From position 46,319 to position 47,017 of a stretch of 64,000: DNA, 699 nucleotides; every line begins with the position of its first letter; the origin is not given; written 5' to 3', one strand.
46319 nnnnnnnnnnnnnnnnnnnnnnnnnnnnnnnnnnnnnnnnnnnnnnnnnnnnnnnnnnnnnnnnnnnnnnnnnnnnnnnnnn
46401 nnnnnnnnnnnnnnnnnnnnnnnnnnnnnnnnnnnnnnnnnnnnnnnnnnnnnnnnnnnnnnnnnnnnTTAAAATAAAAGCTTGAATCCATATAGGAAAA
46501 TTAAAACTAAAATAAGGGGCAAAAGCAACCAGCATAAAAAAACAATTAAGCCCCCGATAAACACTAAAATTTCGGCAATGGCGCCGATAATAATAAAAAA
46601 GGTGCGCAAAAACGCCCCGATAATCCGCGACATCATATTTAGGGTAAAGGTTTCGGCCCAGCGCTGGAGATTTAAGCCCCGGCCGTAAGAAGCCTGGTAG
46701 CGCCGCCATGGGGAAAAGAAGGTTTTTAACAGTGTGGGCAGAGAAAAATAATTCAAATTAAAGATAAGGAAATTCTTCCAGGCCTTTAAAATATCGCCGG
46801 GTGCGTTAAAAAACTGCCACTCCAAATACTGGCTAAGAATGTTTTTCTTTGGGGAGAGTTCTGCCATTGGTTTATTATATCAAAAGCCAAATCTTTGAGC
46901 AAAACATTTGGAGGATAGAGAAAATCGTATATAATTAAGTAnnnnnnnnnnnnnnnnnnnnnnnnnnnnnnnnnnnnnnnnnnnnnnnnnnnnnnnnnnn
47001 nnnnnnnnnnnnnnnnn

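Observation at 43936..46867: Membrane-anchored ClpC-like AAA+ unfoldase with catalytically degenerate NBD1, preceded by a small overlapping membrane protein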

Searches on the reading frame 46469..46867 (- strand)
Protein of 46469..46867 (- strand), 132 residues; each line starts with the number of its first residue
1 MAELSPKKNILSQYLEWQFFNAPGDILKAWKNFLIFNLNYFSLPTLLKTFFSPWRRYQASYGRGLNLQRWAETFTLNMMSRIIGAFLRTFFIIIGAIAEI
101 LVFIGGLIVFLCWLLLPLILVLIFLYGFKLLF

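Call 3: search_protein_families(library=pfam, proteins=[window:46469-46867:-], max_evalue=0.01)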
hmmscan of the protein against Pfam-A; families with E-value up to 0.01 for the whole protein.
window:46469-46867:- (132 aa): 0 families

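Call 4: search_protein_families(library=ncbifam, proteins=[window:46469-46867:-], max_evalue=0.01)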
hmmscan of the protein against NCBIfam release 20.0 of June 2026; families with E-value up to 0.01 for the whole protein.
window:46469-46867:- (132 aa): 0 families

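Call 19: find_homologous_proteins(query=window:46469-46867:-, max_evalue=0.001)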
Query window:46469-46867:- (132 aa): 427 proteins with E <= 0.001 among 454 candidates; the best 120 are listed.
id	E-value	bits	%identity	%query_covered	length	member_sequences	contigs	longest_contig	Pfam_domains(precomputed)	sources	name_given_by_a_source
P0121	2.8e-79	282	100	100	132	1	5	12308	-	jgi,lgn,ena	-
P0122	3.3e-44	168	60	100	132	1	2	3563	-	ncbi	-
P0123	4.2e-44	168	63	99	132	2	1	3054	-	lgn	-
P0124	1.1e-43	167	61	95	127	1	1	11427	-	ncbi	-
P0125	1.7e-43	166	61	100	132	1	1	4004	-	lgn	-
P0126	2.2e-43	166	58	99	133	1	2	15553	-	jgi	-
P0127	2.7e-43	165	58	100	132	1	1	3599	-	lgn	-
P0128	1.0e-42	164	58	99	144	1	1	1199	-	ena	-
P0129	1.4e-42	163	56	100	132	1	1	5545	-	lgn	-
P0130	9.6e-42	160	57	100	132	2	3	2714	-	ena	-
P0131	9.8e-42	160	57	100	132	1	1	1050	-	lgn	-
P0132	1.7e-41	160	59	99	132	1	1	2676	-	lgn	-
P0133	2.1e-41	159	57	99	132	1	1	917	-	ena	-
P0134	2.3e-41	159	56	99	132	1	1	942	-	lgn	-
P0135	2.4e-41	159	57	100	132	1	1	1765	-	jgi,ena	-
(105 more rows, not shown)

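Call 24: find_related_loci(query=A2, collection=genome_contigs, flank=10000)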
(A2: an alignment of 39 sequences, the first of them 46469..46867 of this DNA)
Query A2 (132 aa) in genome_contigs; peptide patterns used: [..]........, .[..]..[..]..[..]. (x = any residue, [..] = any of these).
450 stretches matched a pattern; 147 encode a relative of the query (tblastn E <= 1e-3); the best 80 are kept; 80 distinct loci.
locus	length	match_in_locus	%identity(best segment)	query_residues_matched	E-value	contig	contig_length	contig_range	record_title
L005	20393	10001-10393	58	1-131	7e-47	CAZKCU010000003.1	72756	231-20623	MAG TPA_asm: uncultured Candidatus Saccharibacteria bacterium isolate binchicken_co89_20 genome assembly, contig: NODE_3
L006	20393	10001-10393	56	1-131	8e-47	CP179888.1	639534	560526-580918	MAG: Candidatus Nealsonbacteria bacterium isolate ER9H13parc1 chromosome, complete genome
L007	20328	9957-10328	59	8-131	1e-46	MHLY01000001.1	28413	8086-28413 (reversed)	MAG: Candidatus Nealsonbacteria bacterium RBG_13_42_11 RBG_13_scaffold_1283, whole genome shotgun sequence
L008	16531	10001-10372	57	9-132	2e-45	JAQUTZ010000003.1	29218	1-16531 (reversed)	MAG: Candidatus Paceibacterota bacterium isolate STD2_131 NODE_5594_length_29218_cov_28.404730_Sandtown_D2, whole genome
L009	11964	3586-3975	55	1-132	7e-45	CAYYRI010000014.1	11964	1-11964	MAG TPA_asm: uncultured Candidatus Saccharibacteria bacterium isolate SRP118108_co5_558 genome assembly, contig: NODE_56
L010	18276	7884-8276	54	1-131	2e-44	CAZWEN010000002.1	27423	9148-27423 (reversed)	MAG TPA_asm: uncultured Candidatus Saccharibacteria bacterium isolate binchicken_co211_311 genome assembly, contig: NODE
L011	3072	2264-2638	58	8-132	2e-44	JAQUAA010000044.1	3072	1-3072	MAG: Candidatus Paceibacterota bacterium isolate STC_73 NODE_115365_length_3072_cov_3.380306_Sandtown_C, whole genome sh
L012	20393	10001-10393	53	1-131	2e-44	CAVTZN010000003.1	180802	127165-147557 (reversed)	MAG: Candidatus Wildermuthbacteria bacterium isolate MFD04408.bin.3.196 genome assembly, contig: contig_37175, whole gen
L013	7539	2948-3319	56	9-132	3e-44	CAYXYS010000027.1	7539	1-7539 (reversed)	MAG TPA_asm: uncultured Candidatus Saccharibacteria bacterium isolate binchicken_co19_586 genome assembly, contig: NODE_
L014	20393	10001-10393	54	1-131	9e-44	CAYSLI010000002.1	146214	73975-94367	MAG TPA_asm: uncultured Candidatus Saccharibacteria bacterium isolate binchicken_co116_198 genome assembly, contig: NODE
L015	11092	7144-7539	54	1-132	1e-43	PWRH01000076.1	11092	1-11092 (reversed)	MAG: Candidatus Nealsonbacteria bacterium isolate CSSed10_83 CS-Sed10-C15045, whole genome shotgun sequence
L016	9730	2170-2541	56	8-131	3e-43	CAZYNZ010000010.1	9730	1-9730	MAG TPA_asm: uncultured Candidatus Saccharibacteria bacterium isolate SRP178699_co1_113 genome assembly, contig: NODE_96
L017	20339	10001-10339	58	10-122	1e-42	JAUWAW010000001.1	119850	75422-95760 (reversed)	MAG: Candidatus Nealsonbacteria bacterium isolate CSMAG_1304 CSMAG_1304_k141_1092358_length_119850_cov_13.9976, whole ge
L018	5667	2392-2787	51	1-132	1e-42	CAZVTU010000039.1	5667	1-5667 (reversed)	MAG TPA_asm: uncultured Candidatus Saccharibacteria bacterium isolate binchicken_co6_436 genome assembly, contig: NODE_1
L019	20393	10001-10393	53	1-131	4e-42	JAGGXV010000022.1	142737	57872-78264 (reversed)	MAG: bacterium isolate AUK161 PB_MBMC_115_c_000000000016, whole genome shotgun sequence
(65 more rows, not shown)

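Call 41: predict_structure(alignment_id=A5)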
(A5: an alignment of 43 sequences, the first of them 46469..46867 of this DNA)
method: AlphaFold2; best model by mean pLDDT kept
length: 132 residues; sequences in the alignment: 43
mean_pLDDT: 80.1   pTM: 0.51
mean pLDDT of the five models: 80.1, 79.0, 78.7, 77.6, 77.4
residues with pLDDT >= 90: 21; 70-90: 89; 50-70: 21; < 50: 1
segments of 3 or more residues with pLDDT < 50: none
pLDDT, mean of each block of 10 residues (from residue 1): 63 86 84 80 73 63 72 81 83 85 90 93 90 72
secondary structure, 60 per line:
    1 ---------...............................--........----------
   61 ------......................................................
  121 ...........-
elements in order: H10-40 H43-50 H67-131
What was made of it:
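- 46469..46867 (-): Small partner protein (132 aa). It has a conserved cytoplasmic N-terminal helical part and a C-terminal hydrophobic hairpin. AF2 model pLDDT 80 (call 41).
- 46484..46624 (-): Hydrophobic C-terminal region of the small protein (res 82-128), probably two membrane helices. Modelled as helix 67-131 (call 41).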

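Call 50: search_protein_representatives(alignment_id=A5)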
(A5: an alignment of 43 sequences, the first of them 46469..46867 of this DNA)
Query: 43 sequences, 132 profile positions. Proteins with E-value up to 0.001 (for the whole library): 1307; up to 1e-10: 659; up to 1e-30: 38. The best 150 are listed.
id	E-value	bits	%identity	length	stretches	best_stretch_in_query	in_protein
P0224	3.8e-55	201.7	-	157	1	1-132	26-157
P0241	1.3e-52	193.5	-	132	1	3-132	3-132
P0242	5.1e-51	188.3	-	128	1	6-132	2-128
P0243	4.9e-49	181.9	-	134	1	8-132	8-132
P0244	2.2e-47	176.6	-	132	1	7-132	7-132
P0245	5.6e-44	165.6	-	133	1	3-131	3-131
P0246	9.4e-44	164.8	-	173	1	5-131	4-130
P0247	1.0e-40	155.0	-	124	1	10-132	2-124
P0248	1.1e-40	154.9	-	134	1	1-131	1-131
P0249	7.6e-38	145.7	-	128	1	7-132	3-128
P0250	1.3e-37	145.0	-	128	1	10-131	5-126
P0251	2.5e-37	144.1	-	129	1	3-128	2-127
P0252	2.6e-37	144.0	-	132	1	5-131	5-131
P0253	5.3e-37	143.0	-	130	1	6-132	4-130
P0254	2.1e-36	141.0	-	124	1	9-132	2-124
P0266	1.3e-32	128.7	-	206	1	10-127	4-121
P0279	1.0e-29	119.4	-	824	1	11-129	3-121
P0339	2.9e-22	95.3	-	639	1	12-129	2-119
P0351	1.8e-21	92.7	-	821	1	13-124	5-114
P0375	2.9e-20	88.9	-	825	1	11-121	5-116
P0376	2.9e-20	88.8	-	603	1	13-127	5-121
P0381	4.7e-20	88.1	-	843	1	10-116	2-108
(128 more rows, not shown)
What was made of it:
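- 46469..46867 (-): 1307 clusters at 50% identity (call 50).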

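Call 51: search_protein_families(library=pfam, proteins=[P0279, P0339, P0351, P0375, P0376, P0381, P0266, P0246], max_evalue=0.001)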
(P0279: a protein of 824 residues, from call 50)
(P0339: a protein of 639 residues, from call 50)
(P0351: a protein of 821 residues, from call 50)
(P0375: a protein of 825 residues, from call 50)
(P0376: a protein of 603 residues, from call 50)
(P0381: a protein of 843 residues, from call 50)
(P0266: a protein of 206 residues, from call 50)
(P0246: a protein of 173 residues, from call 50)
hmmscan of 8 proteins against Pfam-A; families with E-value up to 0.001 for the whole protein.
P0279 (824 aa): 10 families
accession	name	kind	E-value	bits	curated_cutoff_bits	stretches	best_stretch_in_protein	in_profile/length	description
PF07724.20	AAA_2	-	4.5e-47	160.6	27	1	570-731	1-164/166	AAA domain (Cdc48 subfamily)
PF10431.15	ClpB_D2-small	-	1.7e-21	76.4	21.9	1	739-819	1-81/81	C-terminal, D2-small domain, of ClpB protein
PF00004.35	AAA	-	6.1e-15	56.3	21.2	1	576-697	2-116/131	ATPase family associated with various cellular activities (AAA)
PF07728.20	AAA_5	-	1.2e-13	51.7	22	1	575-692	2-125/139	AAA domain (dynein-related subfamily)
PF00158.32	Sigma54_activat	-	3e-09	37.2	20.2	1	554-698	4-152/168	Sigma-54 interaction domain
PF17871.7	AAA_lid_9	-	2.3e-07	31.1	22.8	1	439-505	2-68/104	AAA lid domain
PF13401.12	AAA_22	-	3.6e-07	31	27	0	575-665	8-109/130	AAA domain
PF13191.12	AAA_16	-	3.4e-05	24.8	32.6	0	276-315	1-43/167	AAA ATPase domain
PF20030.5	bpMoxR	-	4.4e-05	23.1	27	0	641-690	98-146/205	MoxR domain in the MoxR-vWA-beta-propeller ternary systems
PF20720.3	nSTAND3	-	0.00027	21.1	27.2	0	576-606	21-51/155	Novel STAND NTPase 3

P0339 (639 aa): 16 families
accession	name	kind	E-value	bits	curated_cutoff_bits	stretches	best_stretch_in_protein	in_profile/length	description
PF07724.20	AAA_2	-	2.8e-19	70.2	27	1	561-639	1-84/166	AAA domain (Cdc48 subfamily)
PF00004.35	AAA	-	1e-13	52.3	21.2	1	289-373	1-73/131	ATPase family associated with various cellular activities (AAA)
PF13191.12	AAA_16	-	1.4e-10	42.3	32.6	1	267-312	2-51/167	AAA ATPase domain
PF07728.20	AAA_5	-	6.7e-09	36.3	22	1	288-368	1-77/139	AAA domain (dynein-related subfamily)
PF13401.12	AAA_22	-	1.5e-07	32.3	27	0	285-373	4-98/130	AAA domain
PF20720.3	nSTAND3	-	1.3e-06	28.6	27.2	0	567-612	21-61/155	Novel STAND NTPase 3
PF05673.19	DUF815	-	7e-06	25.8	23.8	0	275-311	42-78/249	Protein of unknown function (DUF815)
PF01637.24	ATPase_2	-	2.3e-05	24.8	33.2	0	268-310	2-44/225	ATPase domain predominantly from Archaea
PF00158.32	Sigma54_activat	-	4.9e-05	23.5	20.2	0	285-308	21-44/168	Sigma-54 interaction domain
PF12775.13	AAA_7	-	5.8e-05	23.1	25.8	0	565-613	35-83/181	P-loop containing dynein motor region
PF01078.27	Mg_chelatase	-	0.00026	20.9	20.3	0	284-335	20-65/207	Magnesium chelatase, subunit ChlI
PF00005.33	ABC_tran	-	0.00033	21.7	25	0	287-315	12-42/137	ABC transporter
PF01695.23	IstB_IS21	-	0.00049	20.1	24.1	0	567-585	96-114/238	IstB-like ATP binding protein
PF17871.7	AAA_lid_9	-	0.00053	20.3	22.8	0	429-488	2-61/104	AAA lid domain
PF05496.18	RuvB_N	-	0.00073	19.8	27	0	543-585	13-55/159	Holliday junction DNA helicase RuvB P-loop domain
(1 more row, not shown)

P0351 (821 aa): 14 families
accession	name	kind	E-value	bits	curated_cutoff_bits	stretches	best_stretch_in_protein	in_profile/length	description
PF07724.20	AAA_2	-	1.6e-32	113.3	27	2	614-714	67-165/166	AAA domain (Cdc48 subfamily)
PF10431.15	ClpB_D2-small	-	6.8e-22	77.7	21.9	1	721-797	1-76/81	C-terminal, D2-small domain, of ClpB protein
PF00004.35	AAA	-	1.7e-14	54.8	21.2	2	573-672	2-110/131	ATPase family associated with various cellular activities (AAA)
PF17871.7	AAA_lid_9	-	1e-11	45.1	22.8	1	436-517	2-81/104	AAA lid domain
PF07728.20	AAA_5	-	1.8e-10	41.4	22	0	624-673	68-124/139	AAA domain (dynein-related subfamily)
PF13191.12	AAA_16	-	5.9e-08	33.8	32.6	1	275-321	1-50/167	AAA ATPase domain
PF05673.19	DUF815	-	1.2e-07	31.6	23.8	1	533-744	22-217/249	Protein of unknown function (DUF815)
PF20030.5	bpMoxR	-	1.5e-07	31.1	27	0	272-324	10-59/205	MoxR domain in the MoxR-vWA-beta-propeller ternary systems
PF20720.3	nSTAND3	-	3.3e-06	27.3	27.2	0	573-604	21-52/155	Novel STAND NTPase 3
PF13401.12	AAA_22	-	0.00011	22.9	27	0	573-619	9-55/130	AAA domain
PF00158.32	Sigma54_activat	-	0.00011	22.4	20.2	0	571-609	24-62/168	Sigma-54 interaction domain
PF05496.18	RuvB_N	-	0.00025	21.3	27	0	541-646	9-108/159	Holliday junction DNA helicase RuvB P-loop domain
PF01695.23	IstB_IS21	-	0.0003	20.8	24.1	0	573-592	96-115/238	IstB-like ATP binding protein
PF12775.13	AAA_7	-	0.0003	20.8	25.8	0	572-593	36-57/181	P-loop containing dynein motor region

P0375 (825 aa): 15 families
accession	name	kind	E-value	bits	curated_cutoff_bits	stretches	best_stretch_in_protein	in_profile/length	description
PF07724.20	AAA_2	-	1.5e-35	123.1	27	1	572-734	1-165/166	AAA domain (Cdc48 subfamily)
PF10431.15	ClpB_D2-small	-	3.8e-24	85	21.9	1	741-819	1-79/81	C-terminal, D2-small domain, of ClpB protein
PF17871.7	AAA_lid_9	-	3.8e-14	52.9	22.8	1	440-503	1-64/104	AAA lid domain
PF00004.35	AAA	-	6.2e-14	53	21.2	1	578-671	2-97/131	ATPase family associated with various cellular activities (AAA)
PF07728.20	AAA_5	-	6.5e-12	46.1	22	1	577-696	2-126/139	AAA domain (dynein-related subfamily)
PF13191.12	AAA_16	-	4.1e-09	37.6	32.6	1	281-328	2-52/167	AAA ATPase domain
PF00158.32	Sigma54_activat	-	3.1e-06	27.4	20.2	0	577-692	25-143/168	Sigma-54 interaction domain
PF20720.3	nSTAND3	-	4.8e-06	26.8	27.2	0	575-609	18-52/155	Novel STAND NTPase 3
PF13401.12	AAA_22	-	6.6e-06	26.9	27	0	572-667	3-109/130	AAA domain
PF05673.19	DUF815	-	4.3e-05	23.2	23.8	0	289-328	42-81/249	Protein of unknown function (DUF815)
PF20030.5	bpMoxR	-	4.4e-05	23.1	27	0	275-333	8-63/205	MoxR domain in the MoxR-vWA-beta-propeller ternary systems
PF13173.12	AAA_14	-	4.8e-05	23.8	27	0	577-654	5-74/129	AAA domain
PF12775.13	AAA_7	-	6.7e-05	22.9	25.8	0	274-330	6-63/181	P-loop containing dynein motor region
PF01637.24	ATPase_2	-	0.0004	20.7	33.2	0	282-329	2-49/225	ATPase domain predominantly from Archaea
PF01695.23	IstB_IS21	-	0.00055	19.9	24.1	0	295-340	87-133/238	IstB-like ATP binding protein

P0376 (603 aa): 14 families
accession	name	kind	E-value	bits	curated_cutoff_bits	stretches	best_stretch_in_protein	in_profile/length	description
PF00004.35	AAA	-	1.9e-13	51.5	21.2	1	287-401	1-109/131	ATPase family associated with various cellular activities (AAA)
PF07724.20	AAA_2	-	2.3e-12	47.7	27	1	561-603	1-43/166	AAA domain (Cdc48 subfamily)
PF13191.12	AAA_16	-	4.8e-09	37.4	32.6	1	263-370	2-147/167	AAA ATPase domain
PF07728.20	AAA_5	-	6.1e-08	33.2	22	0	286-309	1-24/139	AAA domain (dynein-related subfamily)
PF05621.17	TniB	-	2.1e-06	27.7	22.4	0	271-328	22-78/189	Bacterial TniB protein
PF13401.12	AAA_22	-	2.2e-06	28.4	27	0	283-367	4-96/130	AAA domain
PF20720.3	nSTAND3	-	5.2e-06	26.7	27.2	0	567-591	21-45/155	Novel STAND NTPase 3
PF12775.13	AAA_7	-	1.5e-05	25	25.8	0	283-312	32-61/181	P-loop containing dynein motor region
PF13238.12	AAA_18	-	2.7e-05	25.1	29.4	0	287-366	1-82/128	AAA domain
PF13177.12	DNA_pol3_delta2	-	3.9e-05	24.1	27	0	557-594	13-50/161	DNA polymerase III, delta subunit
PF17871.7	AAA_lid_9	-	4.1e-05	23.9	22.8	1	430-507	3-80/104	AAA lid domain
PF04851.21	ResIII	-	7.5e-05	23.1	22.5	0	538-592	8-52/164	Type III restriction enzyme, res subunit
PF05729.18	NACHT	-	9e-05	22.8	26.7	0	287-329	3-44/167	NACHT domain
PF00158.32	Sigma54_activat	-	0.00025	21.2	20.2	0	282-306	20-44/168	Sigma-54 interaction domain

P0381 (843 aa): 13 families
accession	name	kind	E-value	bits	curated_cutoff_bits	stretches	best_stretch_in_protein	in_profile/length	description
PF07724.20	AAA_2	-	1.1e-41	143.1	27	1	578-740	1-165/166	AAA domain (Cdc48 subfamily)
PF10431.15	ClpB_D2-small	-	1.8e-21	76.4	21.9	1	747-827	1-81/81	C-terminal, D2-small domain, of ClpB protein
PF07728.20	AAA_5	-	2e-14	54.2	22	1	583-700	2-125/139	AAA domain (dynein-related subfamily)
PF00004.35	AAA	-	2.5e-13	51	21.2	1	584-702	2-114/131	ATPase family associated with various cellular activities (AAA)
PF17871.7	AAA_lid_9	-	6.6e-10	39.3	22.8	1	445-545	1-101/104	AAA lid domain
PF00158.32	Sigma54_activat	-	6.1e-07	29.7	20.2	1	581-700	23-146/168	Sigma-54 interaction domain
PF13191.12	AAA_16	-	4.3e-06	27.8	32.6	0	289-331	5-50/167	AAA ATPase domain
PF20030.5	bpMoxR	-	3e-05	23.6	27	0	279-331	7-57/205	MoxR domain in the MoxR-vWA-beta-propeller ternary systems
PF01078.27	Mg_chelatase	-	0.00013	21.9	20.3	0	300-336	17-53/207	Magnesium chelatase, subunit ChlI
PF13401.12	AAA_22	-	0.00034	21.4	27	0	583-620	8-45/130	AAA domain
PF20720.3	nSTAND3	-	0.00037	20.6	27.2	0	305-326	17-38/155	Novel STAND NTPase 3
PF13238.12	AAA_18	-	0.00057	20.8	29.4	0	586-604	4-22/128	AAA domain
PF05673.19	DUF815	-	0.00062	19.4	23.8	0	289-331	37-79/249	Protein of unknown function (DUF815)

P0266 (206 aa): 0 families

P0246 (173 aa): 0 families

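Call 53: list_cluster_members(proteins=[P0279, P0351, P0381, P0375, P0339, P0376])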
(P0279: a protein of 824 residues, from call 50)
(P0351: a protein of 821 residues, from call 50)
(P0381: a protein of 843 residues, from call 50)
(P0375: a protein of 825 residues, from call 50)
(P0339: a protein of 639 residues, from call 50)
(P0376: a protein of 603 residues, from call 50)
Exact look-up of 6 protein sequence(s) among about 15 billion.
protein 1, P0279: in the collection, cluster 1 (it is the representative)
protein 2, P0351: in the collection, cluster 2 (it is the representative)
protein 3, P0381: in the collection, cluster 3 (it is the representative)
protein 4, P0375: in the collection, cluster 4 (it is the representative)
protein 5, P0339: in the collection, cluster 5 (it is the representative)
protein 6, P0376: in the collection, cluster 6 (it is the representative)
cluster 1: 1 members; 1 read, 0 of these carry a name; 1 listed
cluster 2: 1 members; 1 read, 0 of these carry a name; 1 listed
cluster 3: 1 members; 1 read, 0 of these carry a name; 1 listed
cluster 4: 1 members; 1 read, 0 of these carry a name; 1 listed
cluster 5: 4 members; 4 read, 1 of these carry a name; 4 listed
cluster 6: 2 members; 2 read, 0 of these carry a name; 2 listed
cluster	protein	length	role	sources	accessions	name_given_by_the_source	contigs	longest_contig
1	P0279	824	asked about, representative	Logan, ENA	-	-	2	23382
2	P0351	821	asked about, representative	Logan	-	-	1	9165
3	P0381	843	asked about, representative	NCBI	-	-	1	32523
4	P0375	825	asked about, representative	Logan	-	-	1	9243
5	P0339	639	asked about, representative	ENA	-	-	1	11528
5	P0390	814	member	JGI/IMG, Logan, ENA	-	ATP-dependent Clp protease ATP-binding subunit ClpC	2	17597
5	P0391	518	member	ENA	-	-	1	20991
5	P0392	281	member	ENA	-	-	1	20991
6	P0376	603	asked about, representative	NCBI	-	-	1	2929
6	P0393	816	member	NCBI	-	-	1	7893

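Call 55: find_encoding_contigs(protein=P0390, flank=8000, max_places=2)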
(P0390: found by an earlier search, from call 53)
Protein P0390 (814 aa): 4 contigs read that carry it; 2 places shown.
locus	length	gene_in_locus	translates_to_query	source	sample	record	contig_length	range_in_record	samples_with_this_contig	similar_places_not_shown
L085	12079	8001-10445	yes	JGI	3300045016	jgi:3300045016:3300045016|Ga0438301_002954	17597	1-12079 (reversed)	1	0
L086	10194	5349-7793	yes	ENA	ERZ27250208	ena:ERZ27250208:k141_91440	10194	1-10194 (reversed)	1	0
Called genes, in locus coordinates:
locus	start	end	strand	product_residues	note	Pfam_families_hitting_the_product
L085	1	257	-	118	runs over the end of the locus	-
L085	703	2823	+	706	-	PF03477:ATP-cone, PF13597:NRDD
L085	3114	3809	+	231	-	PF13353:Fer4_12, PF04055:Radical_SAM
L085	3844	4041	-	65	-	-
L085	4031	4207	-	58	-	-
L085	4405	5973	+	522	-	PF13567:DUF4131, PF03772:Competence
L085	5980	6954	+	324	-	PF25281:MBL_MAP1B (weak), PF00753:Lactamase_B, PF12706:Lactamase_B_2 (weak)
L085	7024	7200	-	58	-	-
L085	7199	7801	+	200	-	PF00334:NDK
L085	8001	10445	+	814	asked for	PF00158:Sigma54_activat (faint), PF01637:ATPase_2 (faint), PF00004:AAA, PF17871:AAA_lid_9 (weak), PF00004:AAA (weak), PF07724:AAA_2, PF07728:AAA_5, PF10431:ClpB_D2-small, +5 more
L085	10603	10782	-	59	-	-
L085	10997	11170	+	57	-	-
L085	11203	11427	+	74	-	-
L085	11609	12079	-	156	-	?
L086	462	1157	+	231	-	PF13353:Fer4_12, PF04055:Radical_SAM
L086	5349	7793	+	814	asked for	PF00158:Sigma54_activat (faint), PF01637:ATPase_2 (faint), PF00004:AAA, PF17871:AAA_lid_9 (weak), PF00004:AAA (weak), PF07724:AAA_2, PF07728:AAA_5, PF10431:ClpB_D2-small, +5 more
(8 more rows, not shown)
